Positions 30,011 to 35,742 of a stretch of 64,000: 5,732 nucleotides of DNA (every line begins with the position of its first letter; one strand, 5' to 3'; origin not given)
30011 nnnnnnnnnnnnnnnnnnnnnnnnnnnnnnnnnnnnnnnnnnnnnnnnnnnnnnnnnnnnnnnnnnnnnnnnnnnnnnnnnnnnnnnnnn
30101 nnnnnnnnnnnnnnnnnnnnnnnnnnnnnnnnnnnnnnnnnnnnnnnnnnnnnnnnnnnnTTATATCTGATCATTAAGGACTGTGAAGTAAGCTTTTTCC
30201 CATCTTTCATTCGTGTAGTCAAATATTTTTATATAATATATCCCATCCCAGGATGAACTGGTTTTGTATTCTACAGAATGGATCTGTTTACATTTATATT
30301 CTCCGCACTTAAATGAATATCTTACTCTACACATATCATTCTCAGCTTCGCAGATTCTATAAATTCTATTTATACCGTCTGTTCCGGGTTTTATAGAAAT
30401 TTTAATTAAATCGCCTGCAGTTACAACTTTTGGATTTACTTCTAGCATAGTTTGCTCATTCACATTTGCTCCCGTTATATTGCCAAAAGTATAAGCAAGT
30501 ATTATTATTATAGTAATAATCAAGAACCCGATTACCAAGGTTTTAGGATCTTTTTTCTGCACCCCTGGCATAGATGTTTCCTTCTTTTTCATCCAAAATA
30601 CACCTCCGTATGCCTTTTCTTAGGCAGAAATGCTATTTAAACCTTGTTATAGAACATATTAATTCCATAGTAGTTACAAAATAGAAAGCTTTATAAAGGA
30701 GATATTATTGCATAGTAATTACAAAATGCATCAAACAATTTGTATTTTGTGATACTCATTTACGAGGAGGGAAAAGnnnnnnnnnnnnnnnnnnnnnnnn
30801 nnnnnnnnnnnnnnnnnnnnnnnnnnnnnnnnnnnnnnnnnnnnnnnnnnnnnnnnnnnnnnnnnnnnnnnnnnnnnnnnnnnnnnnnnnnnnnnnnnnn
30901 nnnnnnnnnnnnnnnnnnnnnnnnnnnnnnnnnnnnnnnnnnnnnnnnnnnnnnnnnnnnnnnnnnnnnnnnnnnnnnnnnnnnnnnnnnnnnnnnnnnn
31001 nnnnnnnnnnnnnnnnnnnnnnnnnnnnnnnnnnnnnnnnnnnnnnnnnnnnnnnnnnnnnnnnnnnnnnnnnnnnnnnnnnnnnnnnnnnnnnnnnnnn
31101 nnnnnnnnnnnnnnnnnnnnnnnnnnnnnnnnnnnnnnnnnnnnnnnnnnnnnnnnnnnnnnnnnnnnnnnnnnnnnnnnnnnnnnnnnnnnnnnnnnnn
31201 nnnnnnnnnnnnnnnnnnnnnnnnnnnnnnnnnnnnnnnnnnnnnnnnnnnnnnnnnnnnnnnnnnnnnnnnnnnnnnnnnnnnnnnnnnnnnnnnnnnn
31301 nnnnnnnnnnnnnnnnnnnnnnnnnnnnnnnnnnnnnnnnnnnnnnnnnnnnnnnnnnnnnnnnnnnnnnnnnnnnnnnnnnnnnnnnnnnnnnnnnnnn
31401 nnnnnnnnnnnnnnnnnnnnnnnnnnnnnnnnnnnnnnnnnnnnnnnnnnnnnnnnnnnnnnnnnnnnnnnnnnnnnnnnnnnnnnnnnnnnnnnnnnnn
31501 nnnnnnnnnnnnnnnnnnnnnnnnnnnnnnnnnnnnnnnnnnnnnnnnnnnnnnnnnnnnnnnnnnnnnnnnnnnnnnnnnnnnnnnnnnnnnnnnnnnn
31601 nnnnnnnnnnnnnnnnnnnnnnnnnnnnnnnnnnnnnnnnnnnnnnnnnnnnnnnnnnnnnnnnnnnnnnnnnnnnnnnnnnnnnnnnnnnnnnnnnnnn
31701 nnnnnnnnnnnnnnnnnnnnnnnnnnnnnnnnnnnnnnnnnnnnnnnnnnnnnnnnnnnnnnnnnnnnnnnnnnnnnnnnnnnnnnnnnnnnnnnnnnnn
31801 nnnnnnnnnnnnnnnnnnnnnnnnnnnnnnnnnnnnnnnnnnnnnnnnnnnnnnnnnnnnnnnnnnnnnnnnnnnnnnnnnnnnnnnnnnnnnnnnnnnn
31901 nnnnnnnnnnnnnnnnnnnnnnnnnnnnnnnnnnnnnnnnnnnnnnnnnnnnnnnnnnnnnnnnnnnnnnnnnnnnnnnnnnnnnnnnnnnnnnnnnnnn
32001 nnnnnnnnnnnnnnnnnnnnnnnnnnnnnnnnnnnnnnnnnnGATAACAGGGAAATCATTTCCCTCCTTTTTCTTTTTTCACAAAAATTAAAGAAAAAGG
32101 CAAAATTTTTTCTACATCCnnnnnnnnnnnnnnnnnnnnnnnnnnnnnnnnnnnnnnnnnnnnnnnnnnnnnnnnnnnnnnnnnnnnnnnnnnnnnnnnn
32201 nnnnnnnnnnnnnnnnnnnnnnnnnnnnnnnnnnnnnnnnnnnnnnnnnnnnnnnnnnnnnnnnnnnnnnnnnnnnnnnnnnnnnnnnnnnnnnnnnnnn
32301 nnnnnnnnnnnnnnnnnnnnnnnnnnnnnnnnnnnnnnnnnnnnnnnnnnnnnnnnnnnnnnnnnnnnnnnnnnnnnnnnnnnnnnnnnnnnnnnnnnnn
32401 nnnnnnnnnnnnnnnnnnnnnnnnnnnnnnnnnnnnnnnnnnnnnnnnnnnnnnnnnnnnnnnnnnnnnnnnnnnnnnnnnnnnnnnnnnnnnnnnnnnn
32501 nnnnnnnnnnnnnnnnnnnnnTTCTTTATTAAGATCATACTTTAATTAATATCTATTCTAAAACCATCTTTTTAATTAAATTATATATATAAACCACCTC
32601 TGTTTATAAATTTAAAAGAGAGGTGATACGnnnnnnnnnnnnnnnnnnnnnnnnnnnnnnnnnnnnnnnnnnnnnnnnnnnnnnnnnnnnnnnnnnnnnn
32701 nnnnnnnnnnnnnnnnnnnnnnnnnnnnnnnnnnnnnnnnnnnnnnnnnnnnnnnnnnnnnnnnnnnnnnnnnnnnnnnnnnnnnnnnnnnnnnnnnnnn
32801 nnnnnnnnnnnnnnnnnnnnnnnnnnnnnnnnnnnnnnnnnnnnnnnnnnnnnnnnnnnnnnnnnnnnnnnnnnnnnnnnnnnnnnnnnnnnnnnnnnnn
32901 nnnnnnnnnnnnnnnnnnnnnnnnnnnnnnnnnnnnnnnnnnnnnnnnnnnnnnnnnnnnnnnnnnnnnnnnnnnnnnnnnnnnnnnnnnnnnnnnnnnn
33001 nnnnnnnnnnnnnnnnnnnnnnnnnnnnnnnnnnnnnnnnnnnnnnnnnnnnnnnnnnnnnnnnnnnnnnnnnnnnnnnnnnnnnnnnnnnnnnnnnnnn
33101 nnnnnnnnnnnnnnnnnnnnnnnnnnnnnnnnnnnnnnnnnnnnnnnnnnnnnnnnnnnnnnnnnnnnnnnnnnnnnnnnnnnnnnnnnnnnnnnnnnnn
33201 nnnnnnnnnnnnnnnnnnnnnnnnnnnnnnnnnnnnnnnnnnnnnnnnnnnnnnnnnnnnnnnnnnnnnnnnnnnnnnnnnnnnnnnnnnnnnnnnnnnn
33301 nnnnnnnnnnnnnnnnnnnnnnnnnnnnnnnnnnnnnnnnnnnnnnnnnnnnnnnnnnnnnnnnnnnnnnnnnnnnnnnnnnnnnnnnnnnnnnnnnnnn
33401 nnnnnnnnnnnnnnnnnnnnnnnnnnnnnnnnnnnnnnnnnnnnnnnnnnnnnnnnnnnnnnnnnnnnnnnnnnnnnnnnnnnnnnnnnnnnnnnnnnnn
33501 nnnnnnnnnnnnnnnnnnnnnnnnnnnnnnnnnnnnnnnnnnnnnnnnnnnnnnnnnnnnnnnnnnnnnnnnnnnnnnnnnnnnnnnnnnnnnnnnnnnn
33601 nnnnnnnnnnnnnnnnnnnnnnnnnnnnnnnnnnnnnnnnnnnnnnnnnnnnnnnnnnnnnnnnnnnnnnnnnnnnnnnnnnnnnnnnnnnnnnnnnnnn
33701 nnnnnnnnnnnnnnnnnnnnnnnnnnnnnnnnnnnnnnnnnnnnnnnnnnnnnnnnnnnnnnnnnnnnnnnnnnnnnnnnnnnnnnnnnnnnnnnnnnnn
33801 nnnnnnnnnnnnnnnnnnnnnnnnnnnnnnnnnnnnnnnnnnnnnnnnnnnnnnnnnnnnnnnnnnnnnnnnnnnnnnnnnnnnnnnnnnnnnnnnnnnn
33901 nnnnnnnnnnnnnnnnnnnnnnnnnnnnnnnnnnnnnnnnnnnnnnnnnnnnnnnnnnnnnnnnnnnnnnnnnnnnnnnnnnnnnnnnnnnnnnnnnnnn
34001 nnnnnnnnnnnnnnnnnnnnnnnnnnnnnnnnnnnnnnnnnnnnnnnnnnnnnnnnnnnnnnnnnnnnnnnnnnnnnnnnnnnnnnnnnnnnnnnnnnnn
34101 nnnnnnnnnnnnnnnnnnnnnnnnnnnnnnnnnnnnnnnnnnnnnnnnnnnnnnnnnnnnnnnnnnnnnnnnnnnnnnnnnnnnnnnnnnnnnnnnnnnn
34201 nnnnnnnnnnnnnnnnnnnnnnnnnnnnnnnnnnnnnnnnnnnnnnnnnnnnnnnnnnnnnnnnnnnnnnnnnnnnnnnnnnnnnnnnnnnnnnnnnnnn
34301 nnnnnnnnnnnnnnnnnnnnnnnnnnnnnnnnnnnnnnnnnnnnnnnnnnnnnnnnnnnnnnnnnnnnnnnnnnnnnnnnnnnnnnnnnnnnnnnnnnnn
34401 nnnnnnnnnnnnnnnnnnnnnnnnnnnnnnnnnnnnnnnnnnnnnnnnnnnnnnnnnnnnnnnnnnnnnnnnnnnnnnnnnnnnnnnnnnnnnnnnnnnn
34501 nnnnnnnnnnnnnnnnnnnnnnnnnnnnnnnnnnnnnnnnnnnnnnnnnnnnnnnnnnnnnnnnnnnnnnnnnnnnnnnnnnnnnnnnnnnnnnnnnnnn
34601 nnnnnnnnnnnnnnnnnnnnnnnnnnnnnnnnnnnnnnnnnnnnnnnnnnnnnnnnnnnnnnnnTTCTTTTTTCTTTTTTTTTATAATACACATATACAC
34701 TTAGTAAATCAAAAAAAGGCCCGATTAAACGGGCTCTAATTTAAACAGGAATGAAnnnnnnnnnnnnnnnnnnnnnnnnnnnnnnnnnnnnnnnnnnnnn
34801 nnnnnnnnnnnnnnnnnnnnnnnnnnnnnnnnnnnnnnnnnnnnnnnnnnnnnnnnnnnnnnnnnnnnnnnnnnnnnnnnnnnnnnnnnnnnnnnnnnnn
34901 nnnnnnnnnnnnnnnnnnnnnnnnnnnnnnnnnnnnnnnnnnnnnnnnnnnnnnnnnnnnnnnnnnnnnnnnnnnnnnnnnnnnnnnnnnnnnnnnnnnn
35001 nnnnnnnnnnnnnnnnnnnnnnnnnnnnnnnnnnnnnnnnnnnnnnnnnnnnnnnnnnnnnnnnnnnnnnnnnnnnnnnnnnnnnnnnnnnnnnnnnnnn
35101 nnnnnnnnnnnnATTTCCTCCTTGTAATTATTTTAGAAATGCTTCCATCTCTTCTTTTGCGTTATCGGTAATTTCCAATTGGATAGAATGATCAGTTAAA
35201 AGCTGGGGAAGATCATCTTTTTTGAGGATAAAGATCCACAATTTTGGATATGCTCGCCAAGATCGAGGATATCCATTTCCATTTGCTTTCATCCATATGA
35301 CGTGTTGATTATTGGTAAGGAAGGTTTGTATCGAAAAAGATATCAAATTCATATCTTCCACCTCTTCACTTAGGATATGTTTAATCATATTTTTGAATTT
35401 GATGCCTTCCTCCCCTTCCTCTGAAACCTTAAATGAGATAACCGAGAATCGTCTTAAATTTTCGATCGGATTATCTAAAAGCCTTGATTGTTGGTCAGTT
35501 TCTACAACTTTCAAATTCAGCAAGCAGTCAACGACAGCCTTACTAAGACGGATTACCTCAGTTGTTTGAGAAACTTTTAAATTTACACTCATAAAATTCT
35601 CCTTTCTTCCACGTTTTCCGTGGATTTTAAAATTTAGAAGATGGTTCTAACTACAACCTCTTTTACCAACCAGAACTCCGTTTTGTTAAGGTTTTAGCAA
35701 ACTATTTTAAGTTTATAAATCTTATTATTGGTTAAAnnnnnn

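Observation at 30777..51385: Roughly 20 kb locus dominated by secreted and surface proteins with shared domain modules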

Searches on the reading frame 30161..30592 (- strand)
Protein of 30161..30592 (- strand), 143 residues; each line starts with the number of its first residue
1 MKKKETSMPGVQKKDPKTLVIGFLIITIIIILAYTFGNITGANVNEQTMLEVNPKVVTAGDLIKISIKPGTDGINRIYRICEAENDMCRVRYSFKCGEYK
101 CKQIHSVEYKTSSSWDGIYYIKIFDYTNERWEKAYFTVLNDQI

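Call 4: search_protein_families(library=pfam, proteins=[window:30161-30592:-], max_evalue=0.01)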
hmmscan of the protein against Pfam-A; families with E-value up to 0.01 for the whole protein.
window:30161-30592:- (143 aa): 0 families

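Call 16: search_protein_families(library=ncbifam, proteins=[window:30161-30592:-], max_evalue=0.01)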
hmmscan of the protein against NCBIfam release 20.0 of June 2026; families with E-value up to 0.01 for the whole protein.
window:30161-30592:- (143 aa): 0 families

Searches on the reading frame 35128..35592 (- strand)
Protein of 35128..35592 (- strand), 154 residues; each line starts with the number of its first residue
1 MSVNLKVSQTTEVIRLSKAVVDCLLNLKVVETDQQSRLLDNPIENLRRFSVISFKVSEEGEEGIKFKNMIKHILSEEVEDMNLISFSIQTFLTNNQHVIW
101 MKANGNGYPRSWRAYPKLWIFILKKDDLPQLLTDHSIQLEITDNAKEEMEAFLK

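Call 17: search_protein_families(library=pfam, proteins=[window:35128-35592:-], max_evalue=0.01)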
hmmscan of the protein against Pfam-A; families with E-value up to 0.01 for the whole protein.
window:35128-35592:- (154 aa): 0 families

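Call 90: search_protein_families(library=phrogs, proteins=[window:35128-35592:-], max_evalue=0.01)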
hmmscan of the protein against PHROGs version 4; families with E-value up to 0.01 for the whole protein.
window:35128-35592:- (154 aa): 0 families
